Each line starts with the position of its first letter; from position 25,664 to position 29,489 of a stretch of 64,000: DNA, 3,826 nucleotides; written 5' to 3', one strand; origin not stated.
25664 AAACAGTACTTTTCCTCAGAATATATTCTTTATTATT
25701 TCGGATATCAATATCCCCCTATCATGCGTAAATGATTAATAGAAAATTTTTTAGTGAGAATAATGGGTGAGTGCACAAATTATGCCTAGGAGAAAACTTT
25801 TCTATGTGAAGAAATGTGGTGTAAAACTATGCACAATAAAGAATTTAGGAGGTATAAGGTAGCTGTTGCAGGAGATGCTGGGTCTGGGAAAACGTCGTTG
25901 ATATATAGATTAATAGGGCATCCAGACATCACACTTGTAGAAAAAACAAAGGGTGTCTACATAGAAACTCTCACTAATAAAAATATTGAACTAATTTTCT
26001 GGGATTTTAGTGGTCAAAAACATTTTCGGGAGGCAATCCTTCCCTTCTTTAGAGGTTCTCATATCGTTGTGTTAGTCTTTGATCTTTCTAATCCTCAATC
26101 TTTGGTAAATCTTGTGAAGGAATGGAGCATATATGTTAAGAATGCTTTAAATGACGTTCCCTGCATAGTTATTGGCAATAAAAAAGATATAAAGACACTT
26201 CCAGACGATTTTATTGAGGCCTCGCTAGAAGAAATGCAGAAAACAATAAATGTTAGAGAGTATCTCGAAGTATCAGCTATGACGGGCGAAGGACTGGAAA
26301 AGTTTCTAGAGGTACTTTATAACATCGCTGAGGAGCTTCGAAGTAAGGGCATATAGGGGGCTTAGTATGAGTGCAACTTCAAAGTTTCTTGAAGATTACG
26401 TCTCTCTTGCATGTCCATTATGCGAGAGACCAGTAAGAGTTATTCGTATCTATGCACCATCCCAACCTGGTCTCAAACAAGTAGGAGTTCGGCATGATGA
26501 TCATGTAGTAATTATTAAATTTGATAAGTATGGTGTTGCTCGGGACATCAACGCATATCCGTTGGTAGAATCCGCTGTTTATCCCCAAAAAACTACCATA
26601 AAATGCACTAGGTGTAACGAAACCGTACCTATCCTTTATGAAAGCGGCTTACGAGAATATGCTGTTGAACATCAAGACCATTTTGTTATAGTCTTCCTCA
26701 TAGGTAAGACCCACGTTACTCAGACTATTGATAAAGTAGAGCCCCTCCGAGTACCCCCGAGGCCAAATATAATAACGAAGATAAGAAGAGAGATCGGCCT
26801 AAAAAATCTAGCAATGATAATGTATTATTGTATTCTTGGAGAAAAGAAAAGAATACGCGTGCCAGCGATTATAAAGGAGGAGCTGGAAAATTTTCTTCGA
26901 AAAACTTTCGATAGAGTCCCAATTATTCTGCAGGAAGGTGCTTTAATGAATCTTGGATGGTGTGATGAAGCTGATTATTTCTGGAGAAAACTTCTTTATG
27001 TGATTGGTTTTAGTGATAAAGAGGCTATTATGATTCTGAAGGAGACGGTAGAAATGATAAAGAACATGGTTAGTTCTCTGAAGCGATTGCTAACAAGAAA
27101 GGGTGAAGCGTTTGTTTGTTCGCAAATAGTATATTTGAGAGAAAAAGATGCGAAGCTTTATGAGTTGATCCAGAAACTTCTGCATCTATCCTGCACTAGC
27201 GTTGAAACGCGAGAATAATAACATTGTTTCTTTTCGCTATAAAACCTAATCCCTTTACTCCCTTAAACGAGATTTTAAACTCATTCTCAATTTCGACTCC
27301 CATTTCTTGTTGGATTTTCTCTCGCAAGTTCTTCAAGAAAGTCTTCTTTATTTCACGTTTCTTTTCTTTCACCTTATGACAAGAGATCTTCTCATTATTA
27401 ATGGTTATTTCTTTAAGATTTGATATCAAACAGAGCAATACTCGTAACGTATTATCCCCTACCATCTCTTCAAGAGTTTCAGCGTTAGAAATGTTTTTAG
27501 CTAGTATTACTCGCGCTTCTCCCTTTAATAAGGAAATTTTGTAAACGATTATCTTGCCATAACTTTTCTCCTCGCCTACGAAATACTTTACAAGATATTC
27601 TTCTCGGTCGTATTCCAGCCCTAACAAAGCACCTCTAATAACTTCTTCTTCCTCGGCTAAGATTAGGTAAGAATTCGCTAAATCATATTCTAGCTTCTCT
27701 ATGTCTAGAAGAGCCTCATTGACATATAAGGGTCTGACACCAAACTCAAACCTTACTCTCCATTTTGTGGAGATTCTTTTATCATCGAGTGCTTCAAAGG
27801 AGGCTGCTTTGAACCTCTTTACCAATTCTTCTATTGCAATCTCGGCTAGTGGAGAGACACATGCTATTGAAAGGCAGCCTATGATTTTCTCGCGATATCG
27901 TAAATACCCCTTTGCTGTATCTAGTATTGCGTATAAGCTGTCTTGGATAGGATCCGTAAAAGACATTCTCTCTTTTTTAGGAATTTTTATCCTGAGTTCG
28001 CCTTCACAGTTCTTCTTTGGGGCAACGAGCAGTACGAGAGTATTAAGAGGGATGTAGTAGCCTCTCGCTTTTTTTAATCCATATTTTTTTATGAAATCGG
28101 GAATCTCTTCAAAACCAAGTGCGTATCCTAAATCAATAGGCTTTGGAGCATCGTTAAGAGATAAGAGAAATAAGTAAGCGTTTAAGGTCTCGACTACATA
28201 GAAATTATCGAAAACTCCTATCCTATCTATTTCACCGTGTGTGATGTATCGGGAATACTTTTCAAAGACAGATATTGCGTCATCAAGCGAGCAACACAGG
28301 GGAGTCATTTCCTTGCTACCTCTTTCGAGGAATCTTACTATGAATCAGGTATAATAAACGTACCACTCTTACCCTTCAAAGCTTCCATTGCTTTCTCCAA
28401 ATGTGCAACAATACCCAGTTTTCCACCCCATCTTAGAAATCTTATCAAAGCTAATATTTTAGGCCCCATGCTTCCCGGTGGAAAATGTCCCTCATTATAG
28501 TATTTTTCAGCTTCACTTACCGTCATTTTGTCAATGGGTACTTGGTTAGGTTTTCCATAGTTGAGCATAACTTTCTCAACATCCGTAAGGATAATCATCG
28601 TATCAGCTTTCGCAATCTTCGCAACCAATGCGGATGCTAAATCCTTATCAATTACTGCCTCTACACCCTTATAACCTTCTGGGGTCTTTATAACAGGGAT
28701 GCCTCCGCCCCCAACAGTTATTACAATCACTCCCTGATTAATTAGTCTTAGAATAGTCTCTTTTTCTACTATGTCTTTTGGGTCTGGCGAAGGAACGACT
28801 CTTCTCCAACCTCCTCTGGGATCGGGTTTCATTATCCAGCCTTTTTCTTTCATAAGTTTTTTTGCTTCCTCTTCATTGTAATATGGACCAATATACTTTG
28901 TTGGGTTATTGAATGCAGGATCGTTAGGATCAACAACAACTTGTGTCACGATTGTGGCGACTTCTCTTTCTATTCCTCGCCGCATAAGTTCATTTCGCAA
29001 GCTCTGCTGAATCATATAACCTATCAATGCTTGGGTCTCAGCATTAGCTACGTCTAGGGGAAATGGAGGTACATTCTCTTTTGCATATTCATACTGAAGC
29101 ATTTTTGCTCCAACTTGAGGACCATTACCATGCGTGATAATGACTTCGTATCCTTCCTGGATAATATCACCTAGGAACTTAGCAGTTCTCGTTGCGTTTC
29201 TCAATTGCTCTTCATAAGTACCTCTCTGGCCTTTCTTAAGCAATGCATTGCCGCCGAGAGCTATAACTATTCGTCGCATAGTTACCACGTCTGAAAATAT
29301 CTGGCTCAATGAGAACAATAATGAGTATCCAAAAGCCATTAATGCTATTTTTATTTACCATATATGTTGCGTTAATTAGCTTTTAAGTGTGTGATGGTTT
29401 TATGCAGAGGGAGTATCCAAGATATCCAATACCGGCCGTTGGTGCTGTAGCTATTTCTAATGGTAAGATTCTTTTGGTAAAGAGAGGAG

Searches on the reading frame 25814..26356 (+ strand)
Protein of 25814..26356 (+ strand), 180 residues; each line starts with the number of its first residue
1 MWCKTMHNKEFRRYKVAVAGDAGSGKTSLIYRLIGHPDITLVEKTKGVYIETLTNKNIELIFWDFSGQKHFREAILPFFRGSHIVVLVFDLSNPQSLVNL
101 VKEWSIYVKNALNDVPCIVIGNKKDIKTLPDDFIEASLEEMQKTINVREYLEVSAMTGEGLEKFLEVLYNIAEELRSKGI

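Call 10: search_protein_families(library=pfam, proteins=[window:25814-26356:+], max_evalue=0.001)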
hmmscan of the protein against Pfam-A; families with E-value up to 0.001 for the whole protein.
window:25814-26356:+ (180 aa): 7 families
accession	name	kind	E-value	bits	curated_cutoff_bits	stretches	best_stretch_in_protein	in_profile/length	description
PF00071.28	Ras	-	2.3e-20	73.2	21.6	1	15-169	1-157/162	Ras family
PF08477.19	Roc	-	1.8e-18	67.3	27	1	15-125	1-119/119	Ras of Complex, Roc, domain of DAPkinase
PF00025.27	Arf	-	2.9e-17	63.2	22.3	1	10-170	11-172/174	ADP-ribosylation factor family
PF04670.18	Gtr1_RagA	-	2e-05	24.6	22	1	15-145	1-140/232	Gtr1/RagA G protein conserved region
PF01926.29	MMR_HSR1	-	3.1e-05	24.5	21.9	1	15-123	1-113/113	50S ribosome-binding GTPase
PF00009.33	GTP_EFTU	-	4.4e-05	23.6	26.5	0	54-172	65-186/188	Elongation factor Tu GTP binding domain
PF09439.16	SRPRB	-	0.00027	20.8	25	1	15-152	5-148/178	Signal recognition particle receptor beta subunit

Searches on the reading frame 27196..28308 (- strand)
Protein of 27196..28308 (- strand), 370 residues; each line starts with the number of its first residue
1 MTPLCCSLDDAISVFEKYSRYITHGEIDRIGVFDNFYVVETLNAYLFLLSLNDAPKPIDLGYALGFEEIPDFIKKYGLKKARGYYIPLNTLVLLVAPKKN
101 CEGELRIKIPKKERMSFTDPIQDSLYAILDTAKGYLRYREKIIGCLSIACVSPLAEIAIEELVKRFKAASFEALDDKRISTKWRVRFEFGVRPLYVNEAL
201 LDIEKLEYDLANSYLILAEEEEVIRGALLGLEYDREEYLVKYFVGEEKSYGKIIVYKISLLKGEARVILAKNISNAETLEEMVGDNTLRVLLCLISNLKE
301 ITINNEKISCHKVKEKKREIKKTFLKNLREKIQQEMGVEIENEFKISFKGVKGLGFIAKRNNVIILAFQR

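Call 59: search_protein_families(library=pfam, proteins=[window:27196-28308:-], max_evalue=0.05)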
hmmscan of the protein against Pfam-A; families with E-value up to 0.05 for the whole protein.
window:27196-28308:- (370 aa): 1 family
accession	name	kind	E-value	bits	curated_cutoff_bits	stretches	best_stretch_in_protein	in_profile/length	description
PF14894.11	Lsm_C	-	0.013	15.8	27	1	325-360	14-50/63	Lsm C-terminal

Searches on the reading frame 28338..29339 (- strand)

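Call 59: search_protein_families(library=pfam, proteins=[window:28338-29339:-], max_evalue=0.05)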
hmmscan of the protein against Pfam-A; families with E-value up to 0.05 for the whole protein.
window:28338-29339:- (333 aa): 1 family
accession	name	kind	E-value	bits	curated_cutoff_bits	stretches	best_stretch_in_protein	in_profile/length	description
PF00696.33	AA_kinase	-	1e-27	97.8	24.9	1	23-306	2-227/234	Amino acid kinase family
